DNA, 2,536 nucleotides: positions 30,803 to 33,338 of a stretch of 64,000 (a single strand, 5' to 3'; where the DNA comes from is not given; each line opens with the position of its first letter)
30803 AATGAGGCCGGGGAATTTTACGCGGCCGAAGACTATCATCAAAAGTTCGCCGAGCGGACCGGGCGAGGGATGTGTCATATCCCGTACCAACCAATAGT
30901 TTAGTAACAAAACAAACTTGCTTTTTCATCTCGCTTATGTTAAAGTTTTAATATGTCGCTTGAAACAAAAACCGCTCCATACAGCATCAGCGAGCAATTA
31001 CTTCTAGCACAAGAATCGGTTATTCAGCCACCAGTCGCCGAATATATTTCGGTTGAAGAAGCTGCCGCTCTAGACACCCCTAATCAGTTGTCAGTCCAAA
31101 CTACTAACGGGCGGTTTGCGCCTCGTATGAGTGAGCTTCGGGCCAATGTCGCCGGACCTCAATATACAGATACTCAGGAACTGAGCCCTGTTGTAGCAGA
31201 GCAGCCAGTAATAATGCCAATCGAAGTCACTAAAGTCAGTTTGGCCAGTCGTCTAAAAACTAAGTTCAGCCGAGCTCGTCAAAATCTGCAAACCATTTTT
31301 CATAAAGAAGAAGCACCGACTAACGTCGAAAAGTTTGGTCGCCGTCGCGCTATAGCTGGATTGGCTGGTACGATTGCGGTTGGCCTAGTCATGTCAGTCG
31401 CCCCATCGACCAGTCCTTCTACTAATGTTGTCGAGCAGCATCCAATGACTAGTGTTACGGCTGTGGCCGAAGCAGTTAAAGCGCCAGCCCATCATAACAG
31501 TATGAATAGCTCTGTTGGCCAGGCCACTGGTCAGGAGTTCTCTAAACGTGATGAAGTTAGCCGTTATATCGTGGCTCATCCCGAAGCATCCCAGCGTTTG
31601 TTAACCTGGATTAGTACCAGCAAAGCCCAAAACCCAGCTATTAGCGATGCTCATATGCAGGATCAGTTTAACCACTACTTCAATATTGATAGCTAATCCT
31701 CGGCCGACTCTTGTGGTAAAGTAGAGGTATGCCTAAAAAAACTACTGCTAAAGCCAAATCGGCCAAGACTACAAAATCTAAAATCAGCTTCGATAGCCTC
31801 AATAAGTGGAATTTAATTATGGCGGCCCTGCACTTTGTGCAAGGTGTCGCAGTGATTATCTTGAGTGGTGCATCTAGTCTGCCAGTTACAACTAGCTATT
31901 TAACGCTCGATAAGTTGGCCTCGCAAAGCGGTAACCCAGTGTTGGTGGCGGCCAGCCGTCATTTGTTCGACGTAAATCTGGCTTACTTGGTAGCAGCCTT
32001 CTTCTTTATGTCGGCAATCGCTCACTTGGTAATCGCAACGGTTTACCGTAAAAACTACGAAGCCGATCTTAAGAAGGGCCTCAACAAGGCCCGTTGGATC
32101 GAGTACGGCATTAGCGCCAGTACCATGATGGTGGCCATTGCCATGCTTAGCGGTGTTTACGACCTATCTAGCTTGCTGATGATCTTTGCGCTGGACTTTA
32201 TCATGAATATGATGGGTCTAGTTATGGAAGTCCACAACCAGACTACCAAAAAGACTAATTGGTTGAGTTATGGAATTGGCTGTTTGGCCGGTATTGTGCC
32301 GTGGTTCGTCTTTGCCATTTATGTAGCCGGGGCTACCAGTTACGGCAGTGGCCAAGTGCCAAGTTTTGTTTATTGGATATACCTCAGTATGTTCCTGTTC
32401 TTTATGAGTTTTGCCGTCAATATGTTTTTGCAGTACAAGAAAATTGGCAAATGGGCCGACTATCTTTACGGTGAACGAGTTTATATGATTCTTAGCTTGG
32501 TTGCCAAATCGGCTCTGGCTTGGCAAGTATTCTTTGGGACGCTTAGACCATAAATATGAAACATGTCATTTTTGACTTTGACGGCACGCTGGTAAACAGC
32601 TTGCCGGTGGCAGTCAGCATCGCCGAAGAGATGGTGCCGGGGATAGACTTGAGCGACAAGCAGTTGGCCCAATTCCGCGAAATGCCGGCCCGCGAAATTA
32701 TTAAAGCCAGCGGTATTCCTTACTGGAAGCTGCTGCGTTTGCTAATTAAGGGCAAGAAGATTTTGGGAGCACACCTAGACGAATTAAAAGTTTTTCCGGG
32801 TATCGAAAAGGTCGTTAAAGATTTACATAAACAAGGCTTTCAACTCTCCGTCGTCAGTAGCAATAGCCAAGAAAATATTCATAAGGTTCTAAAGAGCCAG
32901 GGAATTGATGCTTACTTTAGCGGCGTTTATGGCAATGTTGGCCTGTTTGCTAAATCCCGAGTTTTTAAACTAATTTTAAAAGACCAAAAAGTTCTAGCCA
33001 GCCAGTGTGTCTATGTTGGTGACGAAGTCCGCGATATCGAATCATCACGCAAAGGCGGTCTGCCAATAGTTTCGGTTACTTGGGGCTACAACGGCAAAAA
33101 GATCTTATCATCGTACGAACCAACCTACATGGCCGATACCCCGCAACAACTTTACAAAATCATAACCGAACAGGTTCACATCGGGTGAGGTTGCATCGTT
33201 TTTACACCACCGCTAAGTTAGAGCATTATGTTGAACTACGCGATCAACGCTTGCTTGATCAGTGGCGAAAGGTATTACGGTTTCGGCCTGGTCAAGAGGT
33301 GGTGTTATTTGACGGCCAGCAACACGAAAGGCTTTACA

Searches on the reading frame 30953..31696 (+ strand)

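Call 74: search_protein_families(library=pfam, proteins=[window:30953-31696:+], max_evalue=0.01)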
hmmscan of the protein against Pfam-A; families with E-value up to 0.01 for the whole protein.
window:30953-31696:+ (247 aa): 1 family
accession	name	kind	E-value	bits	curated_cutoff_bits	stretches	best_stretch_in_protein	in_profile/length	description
PF25591.1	LRV_2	-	0.0007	20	27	1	198-233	23-56/61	Leucine Rich Repeat Variant domain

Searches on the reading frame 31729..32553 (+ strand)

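Call 74: search_protein_families(library=pfam, proteins=[window:31729-32553:+], max_evalue=0.01)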
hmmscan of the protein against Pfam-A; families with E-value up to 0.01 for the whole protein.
window:31729-32553:+ (274 aa): 1 family
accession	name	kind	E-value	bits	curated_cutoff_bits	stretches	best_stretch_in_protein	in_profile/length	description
PF18761.7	Heliorhodopsin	-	4.3e-94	314.8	26.7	1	24-272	1-242/242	Heliorhodopsin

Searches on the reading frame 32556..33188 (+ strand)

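Call 74: search_protein_families(library=pfam, proteins=[window:32556-33188:+], max_evalue=0.01)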
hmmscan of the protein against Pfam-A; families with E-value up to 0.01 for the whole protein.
window:32556-33188:+ (210 aa): 7 families
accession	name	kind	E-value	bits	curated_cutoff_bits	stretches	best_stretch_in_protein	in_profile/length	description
PF13419.12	HAD_2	-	1.1e-32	114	23.8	1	4-172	1-176/178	Haloacid dehalogenase-like hydrolase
PF00702.32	Hydrolase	-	6.6e-20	72.7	26.4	1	1-166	1-189/191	haloacid dehalogenase-like hydrolase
PF12710.13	HAD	-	1.5e-10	42.2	27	1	4-162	1-186/189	haloacid dehalogenase-like hydrolase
PF06888.18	Put_Phosphatase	-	1.2e-07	31.8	27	1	4-134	3-129/234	Putative Phosphatase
PF13242.12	Hydrolase_like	-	0.00011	22.5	22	1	136-195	9-71/75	HAD-hyrolase-like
PF08282.18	Hydrolase_3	-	0.00051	20.3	20.9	0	83-125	20-62/255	haloacid dehalogenase-like hydrolase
PF12689.13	Acid_PPase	-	0.0098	16.2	27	0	75-179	42-155/169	Acid Phosphatase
